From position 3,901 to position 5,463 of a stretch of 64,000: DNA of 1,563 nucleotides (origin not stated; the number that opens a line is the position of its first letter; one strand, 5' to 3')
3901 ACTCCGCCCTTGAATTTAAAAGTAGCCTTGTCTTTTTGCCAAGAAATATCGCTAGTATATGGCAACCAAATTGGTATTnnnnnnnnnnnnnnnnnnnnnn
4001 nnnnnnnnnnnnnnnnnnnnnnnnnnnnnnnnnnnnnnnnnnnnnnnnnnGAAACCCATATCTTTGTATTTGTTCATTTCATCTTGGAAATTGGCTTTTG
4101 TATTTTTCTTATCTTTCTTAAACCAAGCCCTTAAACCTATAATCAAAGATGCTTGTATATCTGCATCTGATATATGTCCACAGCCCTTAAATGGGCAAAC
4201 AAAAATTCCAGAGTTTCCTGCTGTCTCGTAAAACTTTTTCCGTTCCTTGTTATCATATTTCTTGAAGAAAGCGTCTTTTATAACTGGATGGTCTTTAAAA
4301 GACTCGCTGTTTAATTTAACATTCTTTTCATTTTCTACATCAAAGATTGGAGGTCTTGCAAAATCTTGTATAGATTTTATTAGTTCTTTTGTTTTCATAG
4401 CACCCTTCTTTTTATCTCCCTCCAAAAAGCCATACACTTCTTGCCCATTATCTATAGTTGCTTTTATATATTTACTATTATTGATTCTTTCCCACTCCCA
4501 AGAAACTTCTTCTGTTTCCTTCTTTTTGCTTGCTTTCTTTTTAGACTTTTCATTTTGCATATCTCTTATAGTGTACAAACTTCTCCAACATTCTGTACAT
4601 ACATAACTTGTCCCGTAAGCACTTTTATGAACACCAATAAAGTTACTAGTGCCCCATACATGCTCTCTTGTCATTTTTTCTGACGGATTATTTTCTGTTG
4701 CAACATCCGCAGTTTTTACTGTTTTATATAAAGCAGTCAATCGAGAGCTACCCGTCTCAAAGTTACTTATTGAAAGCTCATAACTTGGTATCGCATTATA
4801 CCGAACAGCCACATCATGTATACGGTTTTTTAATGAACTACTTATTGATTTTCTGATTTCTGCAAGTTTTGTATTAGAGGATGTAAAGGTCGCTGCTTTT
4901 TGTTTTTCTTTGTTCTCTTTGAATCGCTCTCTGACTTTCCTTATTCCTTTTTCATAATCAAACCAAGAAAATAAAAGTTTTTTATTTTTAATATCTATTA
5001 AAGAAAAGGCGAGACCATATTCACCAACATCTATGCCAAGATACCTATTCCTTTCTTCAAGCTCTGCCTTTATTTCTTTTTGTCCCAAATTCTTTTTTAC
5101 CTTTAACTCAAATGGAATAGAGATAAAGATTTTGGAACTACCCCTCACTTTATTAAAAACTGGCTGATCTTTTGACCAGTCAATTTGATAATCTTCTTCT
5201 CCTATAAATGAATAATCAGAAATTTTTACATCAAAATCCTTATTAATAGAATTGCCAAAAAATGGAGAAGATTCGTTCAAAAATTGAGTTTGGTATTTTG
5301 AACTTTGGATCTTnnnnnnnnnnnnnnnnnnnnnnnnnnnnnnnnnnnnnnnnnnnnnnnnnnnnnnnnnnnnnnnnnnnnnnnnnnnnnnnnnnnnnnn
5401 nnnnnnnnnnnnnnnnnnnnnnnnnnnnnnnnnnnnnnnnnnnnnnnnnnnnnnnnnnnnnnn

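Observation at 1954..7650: Compact type V-D (Cas12d/CasY-like) CRISPR-Cas locus: effector + cas1 + short-spacer array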

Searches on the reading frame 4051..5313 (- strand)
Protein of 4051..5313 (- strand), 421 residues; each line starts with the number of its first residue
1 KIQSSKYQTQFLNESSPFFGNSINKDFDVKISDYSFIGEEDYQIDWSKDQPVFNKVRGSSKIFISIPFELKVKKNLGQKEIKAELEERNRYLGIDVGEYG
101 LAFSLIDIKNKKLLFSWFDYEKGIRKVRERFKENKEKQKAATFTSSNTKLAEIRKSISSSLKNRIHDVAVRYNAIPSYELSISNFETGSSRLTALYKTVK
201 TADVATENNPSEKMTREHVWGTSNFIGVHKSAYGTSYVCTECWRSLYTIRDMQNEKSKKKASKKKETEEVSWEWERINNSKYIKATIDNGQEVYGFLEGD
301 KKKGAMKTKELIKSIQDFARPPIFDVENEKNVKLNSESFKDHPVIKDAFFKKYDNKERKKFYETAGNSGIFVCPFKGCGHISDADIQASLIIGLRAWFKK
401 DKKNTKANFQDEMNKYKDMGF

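Call 93: predict_structure(alignment_id=A5)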
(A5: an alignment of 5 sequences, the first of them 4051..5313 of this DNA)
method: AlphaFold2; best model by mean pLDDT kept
length: 421 residues; sequences in the alignment: 5
mean_pLDDT: 49.9   pTM: 0.35
mean pLDDT of the five models: 49.9, 48.3, 47.2, 45.8, 44.9
residues with pLDDT >= 90: 1; 70-90: 43; 50-70: 157; < 50: 220
segments of 3 or more residues with pLDDT < 50: 1-39, 62-88, 142-146, 176-238, 263-266, 321-334, 347-349, 351-354, 357-371, 379-406, 419-421
pLDDT, mean of each block of 10 residues (from residue 1): 32 35 35 41 59 61 36 38 48 53 55 53 64 62 50 61 57 47 28 28 26 24 22 37 60 60 51 83 80 79 83 70 40 51 57 48 43 57 43 44 47 50 31
secondary structure, 60 per line:
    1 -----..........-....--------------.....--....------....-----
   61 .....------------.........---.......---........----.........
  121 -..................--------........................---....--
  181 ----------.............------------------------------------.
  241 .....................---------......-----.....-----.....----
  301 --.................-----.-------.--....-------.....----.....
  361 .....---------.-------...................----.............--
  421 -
elements in order: H6-15 H17-20 E35-39 E42-45 E52-55 E61-65 H78-86 E90-96 E100-107 E112-120 H122-139 H148-171 E175-178 H191-203 H240-261 E271-276 E282-286 E292-296 E303-307 H308-319 H336-339 H347-351 H356-365 H383-401 H406-418

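Call 97: fold_search(model_id=the predicted structure, library=pdb)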
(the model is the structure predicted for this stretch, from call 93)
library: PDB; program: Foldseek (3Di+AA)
matches with E <= 10: 1378; with E <= 0.001: 2
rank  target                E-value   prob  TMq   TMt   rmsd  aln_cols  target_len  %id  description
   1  7v94_A                3.2e-04  1.00  0.22  0.10  15.5       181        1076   22  Cryo-EM structure of the Cas12c2-sgRNA-target DNA ternary complex (released 2022-04-13)
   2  7v93_A                5.1e-04  1.00  0.22  0.11  15.6       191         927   19  Cryo-EM structure of the Cas12c2-sgRNA binary complex (released 2022-04-13)
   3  8sfn_A                1.1e-03  1.00  0.23  0.08  17.4       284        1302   13  WT CRISPR-Cas12a with a 16bp R-loop and nontarget strand in the RuvC active site. (released 2024-07-03)
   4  5xuu_A                1.8e-03  0.96  0.22  0.09  19.4       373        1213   12  Crystal structure of Lachnospiraceae bacterium ND2006 Cpf1 in complex with crRNA and target DNA (TCCA PAM) (released 2017-08-09)
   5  5mga_A                1.9e-03  0.96  0.24  0.09  22.9       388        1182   15  Structure of the Cpf1 endonuclease R-loop complex after DNA cleavage (released 2017-06-21)
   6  8y07_A                3.1e-03  0.96  0.22  0.09  18.9       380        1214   12  Crystal structure of LbCas12a in complex with crRNA and 13nt target DNA (released 2025-01-01)
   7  8y09_E                3.1e-03  0.94  0.22  0.09  19.8       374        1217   12  Crystal structure of LbCas12a in complex with crRNA and 15nt target DNA (released 2025-01-01)
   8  5xh6_A                9.2e-03  0.94  0.22  0.08  19.3       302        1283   11  Crystal structure of the Acidaminococcus sp. BV3L6 Cpf1 RVR variant in complex with crRNA and target DNA (TATA PAM) (released 2017-06-14)
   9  9i2d_CR               1.2e-02  0.20  0.13  0.13  28.4       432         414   10  NMT1-NAC bound human RNC with 10 amino acid ARF1-linker (released 2026-02-04)
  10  9rmx_D                1.2e-02  0.25  0.08  0.13  20.4       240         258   11  CryoEM reconstruction of integrase filament at the lumen of native HIV-1 cores (box size 34.2 nm) (released 2025-12-10)
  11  5xh7_A                1.5e-02  0.96  0.22  0.08  17.9       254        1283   13  Crystal structure of the Acidaminococcus sp. BV3L6 Cpf1 RR variant in complex with crRNA and target DNA (TCCA PAM) (released 2017-06-14)
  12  3jc8_Ma               1.7e-02  0.84  0.17  0.20  17.7       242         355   12  Architectural model of the type IVa pilus machine in a piliated state (released 2016-03-16)
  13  5m0r_H                2.3e-02  0.15  0.09  0.14  20.1       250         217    8  Cryo-EM reconstruction of the maedi-visna virus (MVV) strand transfer complex (released 2017-01-18)
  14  7epq_B                2.4e-02  0.92  0.14  0.19  15.0       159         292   15  Crystal structure of exopolyphosphatase (PPX) from Porphyromonas gingivalis in complex with sulfate and magnesium ions (released 2022-05-11)
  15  8w09_A                2.4e-02  0.21  0.09  0.13  19.6       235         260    8  HIV-1 wild-type intasome core (released 2024-04-17)
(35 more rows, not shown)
